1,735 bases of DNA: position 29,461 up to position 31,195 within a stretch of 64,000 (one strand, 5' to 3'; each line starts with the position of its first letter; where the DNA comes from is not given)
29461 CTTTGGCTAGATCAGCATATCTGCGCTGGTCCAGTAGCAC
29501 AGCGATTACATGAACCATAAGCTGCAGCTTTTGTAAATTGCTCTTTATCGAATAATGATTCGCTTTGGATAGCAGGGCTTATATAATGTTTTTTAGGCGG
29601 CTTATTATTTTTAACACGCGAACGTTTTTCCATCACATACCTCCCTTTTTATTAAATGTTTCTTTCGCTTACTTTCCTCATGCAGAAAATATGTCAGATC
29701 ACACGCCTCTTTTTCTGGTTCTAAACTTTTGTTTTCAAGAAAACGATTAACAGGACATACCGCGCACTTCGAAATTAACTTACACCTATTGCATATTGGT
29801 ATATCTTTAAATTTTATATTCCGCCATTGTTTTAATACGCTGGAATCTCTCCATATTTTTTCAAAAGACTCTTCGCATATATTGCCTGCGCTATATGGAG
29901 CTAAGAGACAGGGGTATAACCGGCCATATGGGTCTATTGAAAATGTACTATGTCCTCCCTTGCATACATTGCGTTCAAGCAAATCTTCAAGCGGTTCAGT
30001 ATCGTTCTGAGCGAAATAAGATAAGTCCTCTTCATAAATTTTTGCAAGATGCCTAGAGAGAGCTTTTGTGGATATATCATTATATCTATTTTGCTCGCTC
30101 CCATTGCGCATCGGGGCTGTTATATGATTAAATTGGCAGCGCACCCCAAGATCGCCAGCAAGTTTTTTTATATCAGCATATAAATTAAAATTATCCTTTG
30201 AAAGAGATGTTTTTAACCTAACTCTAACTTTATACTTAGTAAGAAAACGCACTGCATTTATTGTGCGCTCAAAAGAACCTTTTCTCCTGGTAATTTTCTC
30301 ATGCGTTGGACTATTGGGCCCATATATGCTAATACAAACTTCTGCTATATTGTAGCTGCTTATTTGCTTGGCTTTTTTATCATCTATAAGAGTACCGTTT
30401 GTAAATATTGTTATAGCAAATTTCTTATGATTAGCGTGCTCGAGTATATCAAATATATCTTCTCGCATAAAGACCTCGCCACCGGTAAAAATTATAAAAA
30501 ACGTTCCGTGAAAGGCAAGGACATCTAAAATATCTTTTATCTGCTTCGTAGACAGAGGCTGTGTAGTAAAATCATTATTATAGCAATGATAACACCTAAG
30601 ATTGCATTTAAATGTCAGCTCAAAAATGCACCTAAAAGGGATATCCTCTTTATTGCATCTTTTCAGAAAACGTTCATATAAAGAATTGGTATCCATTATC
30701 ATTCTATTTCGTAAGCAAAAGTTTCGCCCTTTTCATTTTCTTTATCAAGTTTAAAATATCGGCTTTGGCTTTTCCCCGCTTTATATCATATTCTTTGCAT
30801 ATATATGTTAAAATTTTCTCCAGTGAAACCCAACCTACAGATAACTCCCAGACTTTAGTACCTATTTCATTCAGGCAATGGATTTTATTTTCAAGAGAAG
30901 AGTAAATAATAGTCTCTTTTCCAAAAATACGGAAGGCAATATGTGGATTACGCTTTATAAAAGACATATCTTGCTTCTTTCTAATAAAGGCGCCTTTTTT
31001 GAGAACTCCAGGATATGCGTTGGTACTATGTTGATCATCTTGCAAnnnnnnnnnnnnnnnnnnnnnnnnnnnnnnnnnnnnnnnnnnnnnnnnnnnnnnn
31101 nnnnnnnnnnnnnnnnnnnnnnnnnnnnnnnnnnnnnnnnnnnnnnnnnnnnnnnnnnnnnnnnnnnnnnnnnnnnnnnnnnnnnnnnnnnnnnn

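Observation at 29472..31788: RiPP-like cluster: radical SAM/SPASM maturase + PqqD-like chaperone + HPr-kinase-related protein, with an unannotated Cys-rich precursor candidate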

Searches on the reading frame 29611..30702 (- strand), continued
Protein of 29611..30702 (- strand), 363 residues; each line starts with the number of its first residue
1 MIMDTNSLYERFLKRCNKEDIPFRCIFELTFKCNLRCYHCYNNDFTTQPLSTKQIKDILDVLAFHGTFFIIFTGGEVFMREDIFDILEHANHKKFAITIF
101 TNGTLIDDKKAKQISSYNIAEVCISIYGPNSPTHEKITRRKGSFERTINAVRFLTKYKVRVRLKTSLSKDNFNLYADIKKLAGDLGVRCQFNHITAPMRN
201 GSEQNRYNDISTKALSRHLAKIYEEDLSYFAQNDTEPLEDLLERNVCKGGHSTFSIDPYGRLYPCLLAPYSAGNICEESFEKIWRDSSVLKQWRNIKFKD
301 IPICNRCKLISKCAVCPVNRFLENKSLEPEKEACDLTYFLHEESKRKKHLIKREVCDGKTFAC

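Call 70: find_encoding_contigs(protein=P0026, flank=5000, max_places=1)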
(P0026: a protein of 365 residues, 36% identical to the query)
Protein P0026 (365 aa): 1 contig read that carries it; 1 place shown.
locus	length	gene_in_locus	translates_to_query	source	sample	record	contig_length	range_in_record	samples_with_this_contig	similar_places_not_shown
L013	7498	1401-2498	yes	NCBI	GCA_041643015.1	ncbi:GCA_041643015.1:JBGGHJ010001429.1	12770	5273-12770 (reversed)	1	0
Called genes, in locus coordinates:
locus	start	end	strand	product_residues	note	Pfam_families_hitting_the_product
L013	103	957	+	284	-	PF27840:ScmC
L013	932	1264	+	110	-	PF05402:PqqD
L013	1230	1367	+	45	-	-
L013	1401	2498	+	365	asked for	PF04055:Radical_SAM, PF13186:SPASM (weak)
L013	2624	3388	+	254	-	-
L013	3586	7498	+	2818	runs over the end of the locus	PF13521:AAA_28, PF04055:Radical_SAM, PF09992:NAGPA, PF01636:APH, PF19974:TCAD9 (faint), PF16269:DUF4922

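Call 71: find_encoding_contigs(protein=P0017, flank=5000, max_places=1)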
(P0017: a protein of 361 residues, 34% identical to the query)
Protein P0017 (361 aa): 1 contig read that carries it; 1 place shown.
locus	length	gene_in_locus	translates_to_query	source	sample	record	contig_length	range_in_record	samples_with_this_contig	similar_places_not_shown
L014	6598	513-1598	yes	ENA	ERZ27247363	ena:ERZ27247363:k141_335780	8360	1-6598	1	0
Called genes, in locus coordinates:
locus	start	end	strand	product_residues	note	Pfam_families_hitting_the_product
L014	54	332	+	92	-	PF05402:PqqD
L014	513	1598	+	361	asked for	PF04055:Radical_SAM, PF13186:SPASM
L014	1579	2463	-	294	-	PF14907:NTP_transf_5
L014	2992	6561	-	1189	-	PF13360:PQQ_2, PF13570:Beta-prop_ACSF4, PF13360:PQQ_2, PF13570:Beta-prop_ACSF4, PF00041:fn3 (weak), PF05048:NosD (faint), PF13229:Beta_helix, PF05345:He_PIG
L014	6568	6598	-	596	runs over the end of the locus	?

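Call 77: search_protein_families(library=ncbifam, proteins=[L002:7765-8253:+, L011:1784-2335:+, L012:6051-6539:+, L007:7060-7560:+, L002:2225-3457:+, L014:1579-2463:-, L002:7468-7764:+, L013:2624-3388:+], max_evalue=0.01)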
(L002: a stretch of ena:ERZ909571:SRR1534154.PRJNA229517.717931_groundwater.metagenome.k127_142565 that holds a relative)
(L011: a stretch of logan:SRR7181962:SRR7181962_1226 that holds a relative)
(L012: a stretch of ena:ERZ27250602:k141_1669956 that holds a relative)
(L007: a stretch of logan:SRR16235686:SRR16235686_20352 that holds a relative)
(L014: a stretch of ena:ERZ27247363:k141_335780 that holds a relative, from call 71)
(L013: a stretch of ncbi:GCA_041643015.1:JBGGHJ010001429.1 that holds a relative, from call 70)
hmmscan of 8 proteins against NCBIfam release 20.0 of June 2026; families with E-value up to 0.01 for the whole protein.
L002:7765-8253:+ (162 aa): 3 families
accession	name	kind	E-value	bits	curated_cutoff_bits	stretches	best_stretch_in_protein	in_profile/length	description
TIGR02228.1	sigpep_I_arch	equivalog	1.2e-12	48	51.85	1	19-96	37-119/158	signal peptidase I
TIGR02754.1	sod_Ni_protease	equivalog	1.8e-05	25.1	63.25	1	17-95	2-88/90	nickel-type superoxide dismutase maturation protease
TIGR02227.1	sigpep_I_bact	equivalog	0.0011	18.9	47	1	16-68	23-78/162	signal peptidase I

L011:1784-2335:+ (183 aa): 3 families
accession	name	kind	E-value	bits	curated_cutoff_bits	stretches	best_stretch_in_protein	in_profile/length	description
TIGR02228.1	sigpep_I_arch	equivalog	1.3e-13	51.1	51.85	1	26-106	35-119/158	signal peptidase I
NF046067.1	SigPepSipWBacil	equivalog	9.6e-08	31.8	190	1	26-92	42-110/189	signal peptidase I SipW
TIGR02227.1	sigpep_I_bact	equivalog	1.7e-06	28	47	1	24-87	22-87/162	signal peptidase I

L012:6051-6539:+ (162 aa): 3 families
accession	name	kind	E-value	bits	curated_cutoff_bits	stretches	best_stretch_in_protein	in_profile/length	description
TIGR02228.1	sigpep_I_arch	equivalog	3.1e-24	85.6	51.85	1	20-106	31-121/158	signal peptidase I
NF046067.1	SigPepSipWBacil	equivalog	6.2e-14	52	190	1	24-102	42-124/189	signal peptidase I SipW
TIGR02227.1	sigpep_I_bact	equivalog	2.3e-07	30.8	47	1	22-72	22-77/162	signal peptidase I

L007:7060-7560:+ (167 aa): 5 families
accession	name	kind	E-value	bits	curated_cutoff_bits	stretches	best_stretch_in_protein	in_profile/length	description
TIGR02228.1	sigpep_I_arch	equivalog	4.4e-16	59.1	51.85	1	22-134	33-146/158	signal peptidase I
NF046067.1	SigPepSipWBacil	equivalog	2.5e-07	30.4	190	1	26-107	42-127/189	signal peptidase I SipW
TIGR02227.1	sigpep_I_bact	equivalog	4e-07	30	47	1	25-82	23-84/162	signal peptidase I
TIGR02754.1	sod_Ni_protease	equivalog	9.2e-05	22.8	63.25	1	26-106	2-80/90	nickel-type superoxide dismutase maturation protease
NF007621.2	PRK10276.1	subfamily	0.0034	17.4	110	1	16-107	23-112/115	translesion error-prone DNA polymerase V autoproteolytic subunit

L002:2225-3457:+ (410 aa): 0 families

L014:1579-2463:- (294 aa): 0 families

L002:7468-7764:+ (98 aa): 7 families
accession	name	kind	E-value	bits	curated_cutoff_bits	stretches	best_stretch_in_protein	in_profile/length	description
TIGR03859.1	PQQ_PqqD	equivalog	4.7e-11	42.4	46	1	38-95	24-80/81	pyrroloquinoline quinone biosynthesis peptide chaperone PqqD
NF033536.1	lasso_PqqD_Bac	exception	7.5e-11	42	80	1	5-94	3-85/88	lasso peptide biosynthesis PqqD family chaperone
TIGR04302.1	geo_PqqD_fam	equivalog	5.4e-09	36.4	100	1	36-94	42-99/102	GeoRSP system PqqD family peptide chaperone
NF050069.2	PqqD_rel_WgkC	exception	5e-07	29.6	110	1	29-95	23-86/103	PqqD family peptide maturation chaperone WgkC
TIGR04248.1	SCM_PqqD_rel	equivalog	1.4e-06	28.4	100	1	36-92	22-78/84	SynChlorMet cassette protein ScmD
NF002535.0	PRK02079.1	equivalog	2.3e-06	27.3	101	1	40-91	35-85/92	pyrroloquinoline quinone biosynthesis peptide chaperone PqqD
NF033530.1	lasso_PqqD_Strm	exception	0.0021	18.3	70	1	40-92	23-75/78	lasso peptide biosynthesis PqqD family chaperone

L013:2624-3388:+ (254 aa): 2 families
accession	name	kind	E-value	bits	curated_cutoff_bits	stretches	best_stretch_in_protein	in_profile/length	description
NF002436.0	PRK01584.1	equivalog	6e-05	21.7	529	1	74-241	3-161/595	alanine--tRNA ligase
TIGR00344.1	alaS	equivalog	0.00013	20.4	457.05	1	76-240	1-149/847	alanine--tRNA ligase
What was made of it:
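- On SynChlorMet cassette (NCBIfam equivalogs TIGR04248-04251): The second PqqD of L002 scores 28.4 bits (call 77).
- Relatives carry archaeal-type SpI: TIGR02228 at 48-86 bits in L002, L007, L011 and L012 (call 77).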

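Call 80: search_solved_structures(query=window:29611-30702:-, max_evalue=0.00001)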
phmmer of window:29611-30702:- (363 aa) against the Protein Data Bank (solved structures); distinct sequences matched with E-value up to 0.00001: 9.
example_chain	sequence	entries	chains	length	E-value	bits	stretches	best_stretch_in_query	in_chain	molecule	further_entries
6efn_A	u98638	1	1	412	6.1e-18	68.3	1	21-290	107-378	Sporulation killing factor maturation protein SkfB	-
7vob_C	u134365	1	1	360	8.8e-12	48.1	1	28-188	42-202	Cytosylglucuronate decarboxylase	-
7voc_C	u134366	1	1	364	9.1e-12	48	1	28-188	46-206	Cytosylglucuronate decarboxylase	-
7n7i_A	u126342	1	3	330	1.3e-07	34.3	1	12-171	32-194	Viperin-like enzyme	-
6b4c_A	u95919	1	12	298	2.4e-07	33.5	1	20-171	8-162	Viperin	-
9dgw_A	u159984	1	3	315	3e-07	33.2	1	20-171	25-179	Radical SAM core domain-containing protein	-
9dfw_A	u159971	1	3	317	3.4e-07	33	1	20-171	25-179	Radical SAM core domain-containing protein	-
5wgg_A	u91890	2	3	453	1.1e-06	31.3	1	8-267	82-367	Radical SAM domain protein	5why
6c8v_A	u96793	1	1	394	7.8e-06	28.5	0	22-302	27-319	Coenzyme PQQ synthesis protein E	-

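Call 92: find_encoding_contigs(protein=P0008, flank=3000, max_places=1)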
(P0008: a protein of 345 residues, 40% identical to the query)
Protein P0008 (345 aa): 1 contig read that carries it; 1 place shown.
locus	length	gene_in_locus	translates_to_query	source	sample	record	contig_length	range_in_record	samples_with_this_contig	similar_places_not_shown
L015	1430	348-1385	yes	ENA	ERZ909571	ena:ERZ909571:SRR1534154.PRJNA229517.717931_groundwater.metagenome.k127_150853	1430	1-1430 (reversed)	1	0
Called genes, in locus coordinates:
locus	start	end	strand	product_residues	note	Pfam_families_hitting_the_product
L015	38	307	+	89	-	PF05402:PqqD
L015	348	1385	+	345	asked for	PF04055:Radical_SAM, PF13186:SPASM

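Call 93: find_encoding_contigs(protein=P0016, flank=3000, max_places=1)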
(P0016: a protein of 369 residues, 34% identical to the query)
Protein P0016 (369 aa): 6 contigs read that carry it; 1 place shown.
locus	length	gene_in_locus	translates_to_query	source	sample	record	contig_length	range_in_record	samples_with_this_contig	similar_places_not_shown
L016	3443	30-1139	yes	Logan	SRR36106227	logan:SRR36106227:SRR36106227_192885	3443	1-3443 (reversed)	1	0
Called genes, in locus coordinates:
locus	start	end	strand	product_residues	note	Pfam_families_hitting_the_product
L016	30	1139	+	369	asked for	PF04055:Radical_SAM, PF13186:SPASM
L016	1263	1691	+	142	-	PF01894:YjbQ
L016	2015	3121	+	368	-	PF04055:Radical_SAM, PF19288:CofH_C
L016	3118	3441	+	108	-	?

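Call 106: predict_structure(alignment_id=A6)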
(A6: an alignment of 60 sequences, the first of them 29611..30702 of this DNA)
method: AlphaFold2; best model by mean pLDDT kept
length: 363 residues; sequences in the alignment: 60
mean_pLDDT: 94.2   pTM: 0.91
mean pLDDT of the five models: 94.2, 92.9, 92.8, 92.2, 92.2
residues with pLDDT >= 90: 325; 70-90: 27; 50-70: 8; < 50: 3
segments of 3 or more residues with pLDDT < 50: none
pLDDT, mean of each block of 10 residues (from residue 1): 68 94 98 95 88 99 98 97 98 99 99 99 98 98 99 99 97 97 98 92 92 93 92 91 95 98 96 98 98 96 94 93 92 94 93 77 52
secondary structure, 60 per line:
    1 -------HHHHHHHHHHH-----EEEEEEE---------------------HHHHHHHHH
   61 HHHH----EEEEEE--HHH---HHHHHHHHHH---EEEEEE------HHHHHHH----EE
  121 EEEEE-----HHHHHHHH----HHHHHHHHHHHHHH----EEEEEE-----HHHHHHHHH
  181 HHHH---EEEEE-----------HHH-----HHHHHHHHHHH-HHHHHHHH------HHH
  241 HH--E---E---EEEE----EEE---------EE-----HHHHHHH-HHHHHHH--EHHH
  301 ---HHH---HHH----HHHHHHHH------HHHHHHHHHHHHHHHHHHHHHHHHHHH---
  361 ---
elements in order: H8-18 E24-30 H52-64 E69-74 H83-92 E96-101 H108-114 E119-125 H131-138 H143-156 E161-166 H172-184 E188-192 H212-222 H224-231 H238-242 E253-256 E261-263 H280-286 H288-294 H317-324 H331-357
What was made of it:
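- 29611..30702 (-): Radical SAM/SPASM peptide maturase (363 aa), with no fused RRE. AF2 pLDDT 94.2 (call 106).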

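Call 108: fold_search(model_id=the predicted structure, library=pdb)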
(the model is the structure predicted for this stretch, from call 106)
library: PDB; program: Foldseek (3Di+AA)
matches with E <= 10: 1683; with E <= 0.001: 153
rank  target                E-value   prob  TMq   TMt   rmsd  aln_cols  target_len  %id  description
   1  6efn                  3.5e-16  1.00  0.59  0.56   5.3       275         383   23  Structure of a RiPP maturase, SkfB (released 2018-10-24)
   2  5why_B                1.5e-15  1.00  0.70  0.61   7.5       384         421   19  Structural Insights into Thioether Bond Formation in the Biosynthesis of Sactipeptides (released 2017-07-26)
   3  5v1q_B                1.6e-15  1.00  0.63  0.53   7.4       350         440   18  Crystal structure of Streptococcus suis SuiB (released 2017-08-30)
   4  5v1s_A                4.3e-15  1.00  0.68  0.59   5.0       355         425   17  Crystal structure of Streptococcus suis SuiB bound to S-adenosylmethionine (released 2017-08-30)
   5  5v1s_B                5.4e-15  1.00  0.63  0.54   7.4       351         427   18  Crystal structure of Streptococcus suis SuiB bound to S-adenosylmethionine (released 2017-08-30)
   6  5v1t_A                6.4e-15  1.00  0.70  0.59   5.1       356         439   18  Crystal structure of Streptococcus suis SuiB bound to precursor peptide SuiA (released 2017-08-30)
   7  5v1q_A                6.7e-15  1.00  0.62  0.53   7.5       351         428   18  Crystal structure of Streptococcus suis SuiB (released 2017-08-30)
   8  5why_A                4.6e-14  1.00  0.69  0.61   8.5       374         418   18  Structural Insights into Thioether Bond Formation in the Biosynthesis of Sactipeptides (released 2017-07-26)
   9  7vob                  1.8e-13  1.00  0.54  0.60   7.7       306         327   17  The crystal structure of a Radical SAM Enzyme BlsE involved in the Biosynthesis of Blasticidin S (released 2022-05-04)
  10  4k37_A                2.7e-12  1.00  0.71  0.71   6.3       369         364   18  Native anSMEcpe with bound AdoMet (released 2013-05-08)
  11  4k36_A                4.8e-12  1.00  0.71  0.68   5.5       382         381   18  His6 tagged anSMEcpe with bound AdoMet (released 2013-05-08)
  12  4k38_A                1.6e-11  1.00  0.67  0.66   6.9       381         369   17  Native anSMEcpe with bound AdoMet and Kp18Cys peptide (released 2013-05-08)
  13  4k39_B                1.9e-11  1.00  0.72  0.72   6.0       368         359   18  Native anSMEcpe with bound AdoMet and Cp18Cys peptide (released 2013-05-08)
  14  4k39_A                1.9e-11  1.00  0.71  0.71   6.2       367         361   17  Native anSMEcpe with bound AdoMet and Cp18Cys peptide (released 2013-05-08)
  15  4k38_B                2.5e-11  1.00  0.72  0.72   5.9       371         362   17  Native anSMEcpe with bound AdoMet and Kp18Cys peptide (released 2013-05-08)
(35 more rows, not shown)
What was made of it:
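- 29611..30702 (-): The nearest solved structures are SkfB and CteB, then SuiB, anSME and PqqE (calls 80, 108).
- Closest known: Thioether-forming RiPP maturases SkfB. Same: These are the nearest solved structures by sequence (SkfB, E 6e-18) and by fold (SkfB 3.5e-16, CteB 1.5e-15) (calls 80, 108).
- The nearest solved rSAM structures, by both sequence and fold, are the thioether-forming RiPP maturases SkfB and CteB (calls 80, 108). SuiB, anSME, PqqE and EpeE are close structural neighbours (call 108). The two nearest solved enzymes, SkfB and CteB, make thioethers (calls 80, 108).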

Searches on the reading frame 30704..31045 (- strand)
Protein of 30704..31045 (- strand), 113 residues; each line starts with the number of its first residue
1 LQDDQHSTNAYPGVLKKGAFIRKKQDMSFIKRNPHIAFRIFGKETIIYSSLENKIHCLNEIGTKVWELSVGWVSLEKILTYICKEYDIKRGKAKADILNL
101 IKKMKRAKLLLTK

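Call 3: search_protein_families(library=ncbifam, proteins=[window:30704-31045:-], max_evalue=0.01)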
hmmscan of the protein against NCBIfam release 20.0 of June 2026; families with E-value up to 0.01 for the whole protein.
window:30704-31045:- (113 aa): 3 families
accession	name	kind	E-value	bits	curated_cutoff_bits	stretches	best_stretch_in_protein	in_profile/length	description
NF033536.1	lasso_PqqD_Bac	exception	1.8e-08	34.4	80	1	42-110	18-86/88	lasso peptide biosynthesis PqqD family chaperone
NF050069.2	PqqD_rel_WgkC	exception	4.9e-06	26.5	110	1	30-108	6-84/103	PqqD family peptide maturation chaperone WgkC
NF033530.1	lasso_PqqD_Strm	exception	0.00017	21.7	70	1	57-109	25-77/78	lasso peptide biosynthesis PqqD family chaperone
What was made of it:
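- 30704..30967 (-): Discrete PqqD-family RiPP recognition element (87 aa from ATG 30967; the open frame extends to a TTG at 31045). The best NCBIfam hit is the lasso-type PqqD chaperone, 1.8e-8, then WgkC, 4.9e-6 (call 3).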

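Call 4: search_protein_families(library=pfam, proteins=[window:30704-31045:-], max_evalue=0.01)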
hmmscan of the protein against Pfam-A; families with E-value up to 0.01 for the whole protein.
window:30704-31045:- (113 aa): 1 family
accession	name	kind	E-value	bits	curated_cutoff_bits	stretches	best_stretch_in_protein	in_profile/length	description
PF05402.18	PqqD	-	2.4e-09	37.8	23.4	1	46-110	3-67/67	Coenzyme PQQ synthesis protein D (PqqD)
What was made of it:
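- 30704..30967 (-): PF05402 scores 37.8 bits against a gathering score of 23.4 (call 4).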

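Call 81: search_solved_structures(query=window:30704-31045:-, max_evalue=1)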
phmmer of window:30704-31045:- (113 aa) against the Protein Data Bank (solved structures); distinct sequences matched with E-value up to 1: 9.
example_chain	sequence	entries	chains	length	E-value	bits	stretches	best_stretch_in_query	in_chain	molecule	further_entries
7awz_A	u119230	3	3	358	5.4e-11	46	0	39-74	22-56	Scone-E | SconeE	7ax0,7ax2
7awy_A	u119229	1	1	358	4.8e-10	42.9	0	44-71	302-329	Scone-R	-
3hxj_A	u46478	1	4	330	1.2e-07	35.2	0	42-74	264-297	Pyrrolo-quinoline quinone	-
6tjf_A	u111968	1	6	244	0.00012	25.5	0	39-71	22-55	Cake6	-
6tje_A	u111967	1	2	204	0.0018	21.8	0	39-71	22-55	Cake5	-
5v1u_A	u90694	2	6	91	0.013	19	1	55-110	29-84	TbiB1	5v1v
6tjd_A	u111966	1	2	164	0.033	17.7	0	39-71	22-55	Cake4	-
9x90_B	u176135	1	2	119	0.09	16.3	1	41-110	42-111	Lasso peptide biosynthesis PqqD family chaperone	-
6tjc_A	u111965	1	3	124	0.88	13.1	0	39-71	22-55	Cake3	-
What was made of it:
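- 30704..30967 (-): Weak PDB sequence hits to the lasso RREs TbiB1 and 9x90_B (call 81).
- Tried and rejected: I judged them spurious because no stretch passed on its own (call 81).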
